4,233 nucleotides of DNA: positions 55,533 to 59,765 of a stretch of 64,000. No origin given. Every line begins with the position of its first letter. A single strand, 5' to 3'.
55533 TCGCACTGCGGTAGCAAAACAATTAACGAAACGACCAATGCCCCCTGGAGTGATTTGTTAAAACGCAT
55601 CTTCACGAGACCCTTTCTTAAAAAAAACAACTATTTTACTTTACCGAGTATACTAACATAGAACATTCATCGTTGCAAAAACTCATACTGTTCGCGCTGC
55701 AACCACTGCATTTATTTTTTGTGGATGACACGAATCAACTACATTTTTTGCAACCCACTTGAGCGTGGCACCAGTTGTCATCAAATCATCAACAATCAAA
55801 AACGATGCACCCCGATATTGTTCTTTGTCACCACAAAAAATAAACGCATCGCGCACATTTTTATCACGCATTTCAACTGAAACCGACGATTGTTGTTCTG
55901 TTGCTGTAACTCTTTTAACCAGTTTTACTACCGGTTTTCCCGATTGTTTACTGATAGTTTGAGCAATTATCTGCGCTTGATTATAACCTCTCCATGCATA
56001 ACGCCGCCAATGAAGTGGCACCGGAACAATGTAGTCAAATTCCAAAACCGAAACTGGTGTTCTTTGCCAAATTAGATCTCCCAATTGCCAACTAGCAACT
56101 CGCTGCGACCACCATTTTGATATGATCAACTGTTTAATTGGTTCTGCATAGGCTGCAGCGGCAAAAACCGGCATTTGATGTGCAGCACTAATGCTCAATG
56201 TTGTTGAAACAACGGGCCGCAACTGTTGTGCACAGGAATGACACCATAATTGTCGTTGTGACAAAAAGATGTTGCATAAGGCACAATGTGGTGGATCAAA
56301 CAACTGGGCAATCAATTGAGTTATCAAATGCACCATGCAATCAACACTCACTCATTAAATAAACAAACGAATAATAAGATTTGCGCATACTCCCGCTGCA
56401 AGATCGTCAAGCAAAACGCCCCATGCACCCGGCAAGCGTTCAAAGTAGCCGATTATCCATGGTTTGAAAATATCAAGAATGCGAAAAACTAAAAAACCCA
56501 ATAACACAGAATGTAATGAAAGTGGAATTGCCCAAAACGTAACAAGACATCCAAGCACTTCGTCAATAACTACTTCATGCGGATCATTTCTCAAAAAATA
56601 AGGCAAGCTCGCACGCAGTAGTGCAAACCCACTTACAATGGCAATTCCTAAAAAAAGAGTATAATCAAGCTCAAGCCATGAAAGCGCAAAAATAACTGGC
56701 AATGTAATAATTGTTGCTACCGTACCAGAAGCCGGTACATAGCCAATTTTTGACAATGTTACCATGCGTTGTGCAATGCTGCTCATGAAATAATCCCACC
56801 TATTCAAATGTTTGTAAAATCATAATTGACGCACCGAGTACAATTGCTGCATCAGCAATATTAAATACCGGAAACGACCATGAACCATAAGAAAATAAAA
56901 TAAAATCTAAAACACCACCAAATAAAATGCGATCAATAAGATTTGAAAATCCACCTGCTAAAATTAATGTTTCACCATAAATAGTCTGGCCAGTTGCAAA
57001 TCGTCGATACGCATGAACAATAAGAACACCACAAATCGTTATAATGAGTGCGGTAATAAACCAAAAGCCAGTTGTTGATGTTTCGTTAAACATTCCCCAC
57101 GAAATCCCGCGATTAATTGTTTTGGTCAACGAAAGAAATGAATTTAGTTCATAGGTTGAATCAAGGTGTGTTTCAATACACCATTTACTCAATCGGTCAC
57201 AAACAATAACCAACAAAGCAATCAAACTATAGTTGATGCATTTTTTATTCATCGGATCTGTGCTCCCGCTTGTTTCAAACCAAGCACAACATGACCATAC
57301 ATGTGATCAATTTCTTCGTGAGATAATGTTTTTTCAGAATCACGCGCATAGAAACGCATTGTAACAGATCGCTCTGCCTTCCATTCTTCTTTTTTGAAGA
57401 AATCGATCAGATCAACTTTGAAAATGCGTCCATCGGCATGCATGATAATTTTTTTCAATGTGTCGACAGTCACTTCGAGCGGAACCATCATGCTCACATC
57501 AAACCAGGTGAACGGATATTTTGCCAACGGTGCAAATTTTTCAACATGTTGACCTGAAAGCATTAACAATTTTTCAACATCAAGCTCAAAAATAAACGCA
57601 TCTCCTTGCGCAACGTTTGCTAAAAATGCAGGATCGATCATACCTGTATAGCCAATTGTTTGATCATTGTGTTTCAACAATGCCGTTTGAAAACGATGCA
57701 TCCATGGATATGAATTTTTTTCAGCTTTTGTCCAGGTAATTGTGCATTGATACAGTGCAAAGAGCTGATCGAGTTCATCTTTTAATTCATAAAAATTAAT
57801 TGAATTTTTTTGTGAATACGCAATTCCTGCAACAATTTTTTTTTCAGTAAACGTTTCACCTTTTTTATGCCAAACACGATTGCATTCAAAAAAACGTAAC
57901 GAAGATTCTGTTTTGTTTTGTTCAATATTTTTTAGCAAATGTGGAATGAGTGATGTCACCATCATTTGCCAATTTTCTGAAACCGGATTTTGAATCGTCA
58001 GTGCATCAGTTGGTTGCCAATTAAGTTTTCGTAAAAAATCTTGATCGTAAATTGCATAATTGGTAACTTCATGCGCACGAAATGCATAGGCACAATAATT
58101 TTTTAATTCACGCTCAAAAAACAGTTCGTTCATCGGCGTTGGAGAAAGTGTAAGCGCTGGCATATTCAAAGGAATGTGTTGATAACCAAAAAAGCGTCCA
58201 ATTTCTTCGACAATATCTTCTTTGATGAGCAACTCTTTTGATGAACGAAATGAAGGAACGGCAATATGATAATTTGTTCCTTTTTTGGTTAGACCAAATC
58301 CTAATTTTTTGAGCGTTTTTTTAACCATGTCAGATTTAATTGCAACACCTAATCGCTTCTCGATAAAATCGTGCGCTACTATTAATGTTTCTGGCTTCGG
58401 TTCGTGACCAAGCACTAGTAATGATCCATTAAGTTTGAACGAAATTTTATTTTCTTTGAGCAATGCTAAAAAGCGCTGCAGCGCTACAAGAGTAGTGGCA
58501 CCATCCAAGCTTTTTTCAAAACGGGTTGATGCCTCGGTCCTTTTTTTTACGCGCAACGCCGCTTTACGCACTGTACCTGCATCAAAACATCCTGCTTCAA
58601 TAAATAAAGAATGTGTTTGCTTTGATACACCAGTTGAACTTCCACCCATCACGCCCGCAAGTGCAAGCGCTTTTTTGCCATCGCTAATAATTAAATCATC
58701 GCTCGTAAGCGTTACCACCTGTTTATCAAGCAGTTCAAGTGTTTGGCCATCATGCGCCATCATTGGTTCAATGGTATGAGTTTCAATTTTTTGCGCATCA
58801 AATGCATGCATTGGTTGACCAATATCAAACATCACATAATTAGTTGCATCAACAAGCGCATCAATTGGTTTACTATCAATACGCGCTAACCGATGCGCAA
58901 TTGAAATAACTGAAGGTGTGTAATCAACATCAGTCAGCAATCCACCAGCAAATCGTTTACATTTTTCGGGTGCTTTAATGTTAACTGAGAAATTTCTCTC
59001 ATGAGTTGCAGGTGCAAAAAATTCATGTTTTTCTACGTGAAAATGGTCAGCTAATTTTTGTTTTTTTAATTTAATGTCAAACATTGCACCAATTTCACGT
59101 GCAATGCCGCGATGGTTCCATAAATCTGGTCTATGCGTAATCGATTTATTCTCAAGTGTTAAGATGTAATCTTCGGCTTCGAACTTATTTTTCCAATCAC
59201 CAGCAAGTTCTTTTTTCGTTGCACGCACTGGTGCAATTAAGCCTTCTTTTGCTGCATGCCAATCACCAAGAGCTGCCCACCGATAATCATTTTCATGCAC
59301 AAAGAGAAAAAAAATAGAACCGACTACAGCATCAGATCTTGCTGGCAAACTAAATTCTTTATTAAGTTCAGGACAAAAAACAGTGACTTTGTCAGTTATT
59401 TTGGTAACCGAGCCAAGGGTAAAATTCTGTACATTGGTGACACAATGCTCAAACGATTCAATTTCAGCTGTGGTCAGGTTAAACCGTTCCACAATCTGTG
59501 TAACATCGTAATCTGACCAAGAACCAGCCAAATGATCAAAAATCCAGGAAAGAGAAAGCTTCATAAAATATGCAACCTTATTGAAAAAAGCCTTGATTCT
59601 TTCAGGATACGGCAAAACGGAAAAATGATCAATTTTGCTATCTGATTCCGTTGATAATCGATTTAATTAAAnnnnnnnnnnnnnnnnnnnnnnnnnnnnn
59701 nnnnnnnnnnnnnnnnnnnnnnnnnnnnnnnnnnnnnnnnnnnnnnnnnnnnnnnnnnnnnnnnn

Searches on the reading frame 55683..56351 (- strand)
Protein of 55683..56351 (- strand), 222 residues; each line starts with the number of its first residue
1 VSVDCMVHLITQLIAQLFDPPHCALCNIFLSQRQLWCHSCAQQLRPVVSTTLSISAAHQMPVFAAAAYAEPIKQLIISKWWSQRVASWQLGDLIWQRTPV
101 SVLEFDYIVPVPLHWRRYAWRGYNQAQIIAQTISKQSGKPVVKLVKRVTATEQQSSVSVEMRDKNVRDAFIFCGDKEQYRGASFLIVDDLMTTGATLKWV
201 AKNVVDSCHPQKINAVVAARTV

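Call 36: search_protein_families(library=pfam, proteins=[window:55683-56351:-], max_evalue=0.001)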
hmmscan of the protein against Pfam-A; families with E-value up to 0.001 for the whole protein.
window:55683-56351:- (222 aa): 2 families
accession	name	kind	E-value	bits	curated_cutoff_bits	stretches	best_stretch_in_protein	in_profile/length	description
PF00156.33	Pribosyltran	-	7.1e-08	32.4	26.3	1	126-219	44-124/158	Phosphoribosyl transferase domain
PF18912.6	DZR_2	-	5.1e-05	23.5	27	1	16-47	3-34/56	Double zinc ribbon domain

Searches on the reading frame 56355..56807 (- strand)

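Call 36: search_protein_families(library=pfam, proteins=[window:56355-56807:-], max_evalue=0.001)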
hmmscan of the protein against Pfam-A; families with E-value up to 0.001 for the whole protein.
window:56355-56807:- (150 aa): 1 family
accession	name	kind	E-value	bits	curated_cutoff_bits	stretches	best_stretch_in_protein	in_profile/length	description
PF04608.18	PgpA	-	5.5e-34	117.6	28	1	16-149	3-140/141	Phosphatidylglycerophosphatase A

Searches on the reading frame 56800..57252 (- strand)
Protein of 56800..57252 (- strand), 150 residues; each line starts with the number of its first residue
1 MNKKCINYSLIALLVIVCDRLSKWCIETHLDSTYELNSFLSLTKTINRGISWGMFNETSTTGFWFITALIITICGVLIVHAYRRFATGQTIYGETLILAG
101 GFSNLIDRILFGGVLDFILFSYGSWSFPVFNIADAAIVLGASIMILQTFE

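Call 36: search_protein_families(library=pfam, proteins=[window:56800-57252:-], max_evalue=0.001)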
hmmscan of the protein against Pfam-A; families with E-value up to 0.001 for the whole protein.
window:56800-57252:- (150 aa): 1 family
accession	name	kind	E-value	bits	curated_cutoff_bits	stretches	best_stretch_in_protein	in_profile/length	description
PF01252.23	Peptidase_A8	-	2.4e-32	112.5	25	1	11-149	1-141/142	Signal peptidase (SPase) II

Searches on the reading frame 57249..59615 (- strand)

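Call 37: search_protein_families(library=pfam, proteins=[window:57249-59615:-], max_evalue=0.001)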
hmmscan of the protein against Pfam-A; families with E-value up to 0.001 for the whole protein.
window:57249-59615:- (788 aa): 4 families
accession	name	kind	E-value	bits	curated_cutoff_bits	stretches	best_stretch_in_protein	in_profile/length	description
PF03483.22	B3_4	-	2.3e-49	167.7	29.3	1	218-388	1-171/174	B3/4 domain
PF17759.6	tRNA_synthFbeta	-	5.5e-29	101.6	22.4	1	481-680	1-214/214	Phenylalanyl tRNA synthetase beta chain CLM domain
PF03484.21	B5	-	5.4e-14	52.6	28.6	1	414-478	4-67/67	tRNA synthetase B5 domain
PF03147.19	FDX-ACB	-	9.8e-12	45.6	31.1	1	699-788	2-94/94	Ferredoxin-fold anticodon binding domain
